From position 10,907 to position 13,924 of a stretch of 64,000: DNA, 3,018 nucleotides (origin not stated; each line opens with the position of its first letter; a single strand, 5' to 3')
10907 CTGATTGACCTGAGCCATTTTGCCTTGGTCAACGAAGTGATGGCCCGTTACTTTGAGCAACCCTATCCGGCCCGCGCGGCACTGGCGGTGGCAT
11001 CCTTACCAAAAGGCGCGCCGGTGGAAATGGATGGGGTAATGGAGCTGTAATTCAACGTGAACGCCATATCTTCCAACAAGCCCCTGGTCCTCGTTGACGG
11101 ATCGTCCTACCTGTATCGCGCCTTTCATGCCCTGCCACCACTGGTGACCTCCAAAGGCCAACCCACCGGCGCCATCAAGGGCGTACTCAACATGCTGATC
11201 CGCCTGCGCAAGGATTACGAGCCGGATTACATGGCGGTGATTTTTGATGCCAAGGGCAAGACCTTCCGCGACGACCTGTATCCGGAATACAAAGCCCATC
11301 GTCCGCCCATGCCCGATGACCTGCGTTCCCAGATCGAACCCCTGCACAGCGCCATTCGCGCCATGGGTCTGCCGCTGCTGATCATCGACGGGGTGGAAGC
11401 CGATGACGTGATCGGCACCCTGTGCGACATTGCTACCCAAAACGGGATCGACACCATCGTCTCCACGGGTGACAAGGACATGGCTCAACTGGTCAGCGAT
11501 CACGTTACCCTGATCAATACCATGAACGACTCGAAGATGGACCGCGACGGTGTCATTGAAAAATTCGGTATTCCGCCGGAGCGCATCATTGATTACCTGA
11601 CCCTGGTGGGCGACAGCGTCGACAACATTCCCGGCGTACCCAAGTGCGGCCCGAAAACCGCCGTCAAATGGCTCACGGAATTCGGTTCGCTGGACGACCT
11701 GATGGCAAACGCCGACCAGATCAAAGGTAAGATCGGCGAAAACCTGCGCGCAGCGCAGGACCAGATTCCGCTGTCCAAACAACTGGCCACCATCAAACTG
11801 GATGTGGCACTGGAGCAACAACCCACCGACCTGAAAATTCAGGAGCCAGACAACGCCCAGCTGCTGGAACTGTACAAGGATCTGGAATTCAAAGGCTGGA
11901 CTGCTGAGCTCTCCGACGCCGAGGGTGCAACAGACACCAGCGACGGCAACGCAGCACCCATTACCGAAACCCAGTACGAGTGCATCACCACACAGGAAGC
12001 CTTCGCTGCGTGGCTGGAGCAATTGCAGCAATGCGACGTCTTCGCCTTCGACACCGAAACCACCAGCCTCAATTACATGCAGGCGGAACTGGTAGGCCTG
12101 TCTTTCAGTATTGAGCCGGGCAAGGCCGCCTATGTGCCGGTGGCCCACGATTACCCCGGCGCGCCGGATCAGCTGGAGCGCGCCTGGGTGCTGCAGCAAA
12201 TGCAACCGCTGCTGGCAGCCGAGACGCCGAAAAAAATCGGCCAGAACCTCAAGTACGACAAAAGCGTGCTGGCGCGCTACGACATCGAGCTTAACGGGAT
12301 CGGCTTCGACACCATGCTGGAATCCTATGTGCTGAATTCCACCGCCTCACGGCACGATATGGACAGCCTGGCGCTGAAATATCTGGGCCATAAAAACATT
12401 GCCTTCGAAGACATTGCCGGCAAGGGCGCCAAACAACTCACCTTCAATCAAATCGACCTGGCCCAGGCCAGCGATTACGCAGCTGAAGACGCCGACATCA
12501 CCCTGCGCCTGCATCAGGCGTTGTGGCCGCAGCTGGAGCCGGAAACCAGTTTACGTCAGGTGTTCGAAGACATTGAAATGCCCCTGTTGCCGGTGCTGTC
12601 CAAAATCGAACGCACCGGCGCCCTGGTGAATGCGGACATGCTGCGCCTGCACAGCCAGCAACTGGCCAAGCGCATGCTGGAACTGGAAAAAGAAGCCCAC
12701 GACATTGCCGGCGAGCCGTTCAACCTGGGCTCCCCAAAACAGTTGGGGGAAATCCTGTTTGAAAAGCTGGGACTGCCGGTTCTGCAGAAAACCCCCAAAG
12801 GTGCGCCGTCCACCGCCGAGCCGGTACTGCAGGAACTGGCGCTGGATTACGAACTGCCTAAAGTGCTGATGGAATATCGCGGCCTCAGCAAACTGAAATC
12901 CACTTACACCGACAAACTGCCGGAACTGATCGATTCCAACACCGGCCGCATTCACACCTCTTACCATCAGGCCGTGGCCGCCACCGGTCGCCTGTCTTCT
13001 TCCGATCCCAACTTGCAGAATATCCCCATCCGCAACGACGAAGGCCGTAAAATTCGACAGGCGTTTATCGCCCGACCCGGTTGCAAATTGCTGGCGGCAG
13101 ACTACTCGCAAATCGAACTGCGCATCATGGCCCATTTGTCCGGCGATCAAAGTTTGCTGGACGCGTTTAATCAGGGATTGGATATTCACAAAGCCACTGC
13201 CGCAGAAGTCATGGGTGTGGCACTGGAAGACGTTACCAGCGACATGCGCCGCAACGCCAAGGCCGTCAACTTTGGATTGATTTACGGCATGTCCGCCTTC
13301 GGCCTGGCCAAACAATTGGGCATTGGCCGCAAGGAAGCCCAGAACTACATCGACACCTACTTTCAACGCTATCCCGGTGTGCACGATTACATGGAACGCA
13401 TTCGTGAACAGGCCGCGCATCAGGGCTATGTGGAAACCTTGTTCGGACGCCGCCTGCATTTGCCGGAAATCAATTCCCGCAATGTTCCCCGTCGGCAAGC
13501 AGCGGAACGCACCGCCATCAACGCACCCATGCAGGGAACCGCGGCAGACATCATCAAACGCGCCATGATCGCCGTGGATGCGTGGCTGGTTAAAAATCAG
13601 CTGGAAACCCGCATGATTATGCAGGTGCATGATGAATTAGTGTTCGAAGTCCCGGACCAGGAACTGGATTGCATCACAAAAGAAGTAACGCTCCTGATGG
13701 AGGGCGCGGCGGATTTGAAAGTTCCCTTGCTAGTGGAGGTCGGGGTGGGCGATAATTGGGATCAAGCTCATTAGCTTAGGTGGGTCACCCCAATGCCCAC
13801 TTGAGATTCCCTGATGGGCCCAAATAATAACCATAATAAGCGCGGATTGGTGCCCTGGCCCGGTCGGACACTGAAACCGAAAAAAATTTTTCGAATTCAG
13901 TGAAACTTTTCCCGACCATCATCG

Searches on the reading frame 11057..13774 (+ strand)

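Call 3: search_protein_families(library=pfam, proteins=[window:11057-13774:+], max_evalue=0.01)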
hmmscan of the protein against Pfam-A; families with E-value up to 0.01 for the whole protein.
window:11057-13774:+ (905 aa): 5 families
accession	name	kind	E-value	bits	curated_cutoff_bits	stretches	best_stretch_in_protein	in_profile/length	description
PF00476.26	DNA_pol_A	-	2.5e-168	560.4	34.3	1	527-902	2-380/381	DNA polymerase family A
PF02739.22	5_3_exonuc_N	-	1.3e-58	197.8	34.3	1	10-171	2-164/164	5'-3' exonuclease, N-terminal resolvase-like domain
PF01612.26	DNA_pol_A_exo1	-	1.2e-37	129.8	23.6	1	307-494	1-173/173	3'-5' exonuclease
PF01367.25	5_3_exonuc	-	6.7e-35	119.9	40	1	172-266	1-96/97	5'-3' exonuclease, C-terminal SAM fold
PF22619.2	DNA_polI_exo1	-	1.1e-13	51.6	27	1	334-463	4-121/140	DNA polymerase I, ribonuclease H-like domain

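Call 4: search_protein_families(library=ncbifam, proteins=[window:11057-13774:+], max_evalue=0.01)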
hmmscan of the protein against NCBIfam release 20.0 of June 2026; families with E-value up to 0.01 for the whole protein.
window:11057-13774:+ (905 aa): 15 families
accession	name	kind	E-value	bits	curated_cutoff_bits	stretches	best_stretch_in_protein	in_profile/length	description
NF004397.1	PRK05755.1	equivalog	0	1251.9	720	1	9-905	2-889/889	DNA polymerase I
TIGR00593.1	pola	equivalog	6.9e-293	974.3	600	1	10-905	1-890/890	DNA polymerase I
NF011539.0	PRK14975.1-3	equivalog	5.8e-102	342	640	1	259-903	39-627/628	bifunctional 3'-5' exonuclease/DNA polymerase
NF011540.0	PRK14975.1-4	equivalog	2e-78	264.3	601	1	307-903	3-575/576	bifunctional 3'-5' exonuclease/DNA polymerase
NF011545.0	PRK14976.1-2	equivalog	3.4e-70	236.6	434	1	6-278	5-285/287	5'-3' exonuclease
NF011541.0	PRK14975.2-1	equivalog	3e-69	234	871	1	334-901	38-633/645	bifunctional 3'-5' exonuclease/DNA polymerase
NF038380.1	phage_DpoZ_1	exception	1.7e-68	231.5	500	1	326-904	2-605/607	aminoadenine-incorporating DNA polymerase DpoZ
NF011547.0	PRK14976.1-4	equivalog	1.9e-68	230.8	305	1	8-284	2-287/291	5'-3' exonuclease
NF011542.0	PRK14975.2-2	equivalog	4.9e-47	160.6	1061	1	627-902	499-788/802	bifunctional 3'-5' exonuclease/DNA polymerase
NF011546.0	PRK14976.1-3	equivalog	6.6e-46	156.9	347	1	7-281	2-286/297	5'-3' exonuclease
NF007017.0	PRK09482.1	equivalog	2.3e-45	155.2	261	1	10-262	5-255/257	flap endonuclease Xni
NF011543.0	PRK14975.2-3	equivalog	8.4e-43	146.5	1139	1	624-902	535-836/853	bifunctional 3'-5' exonuclease/DNA polymerase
NF011538.0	PRK14975.1-1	equivalog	3.2e-18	65.4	389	1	585-886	243-533/557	bifunctional 3'-5' exonuclease/DNA polymerase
NF038381.1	phage_DpoZ_2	exception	1.6e-17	63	350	1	506-877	314-729/754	aminoadenine-incorporating DNA polymerase DpoZ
TIGR03674.1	fen_arch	equivalog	0.0013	17.9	351.95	0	161-220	210-267/338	flap endonuclease-1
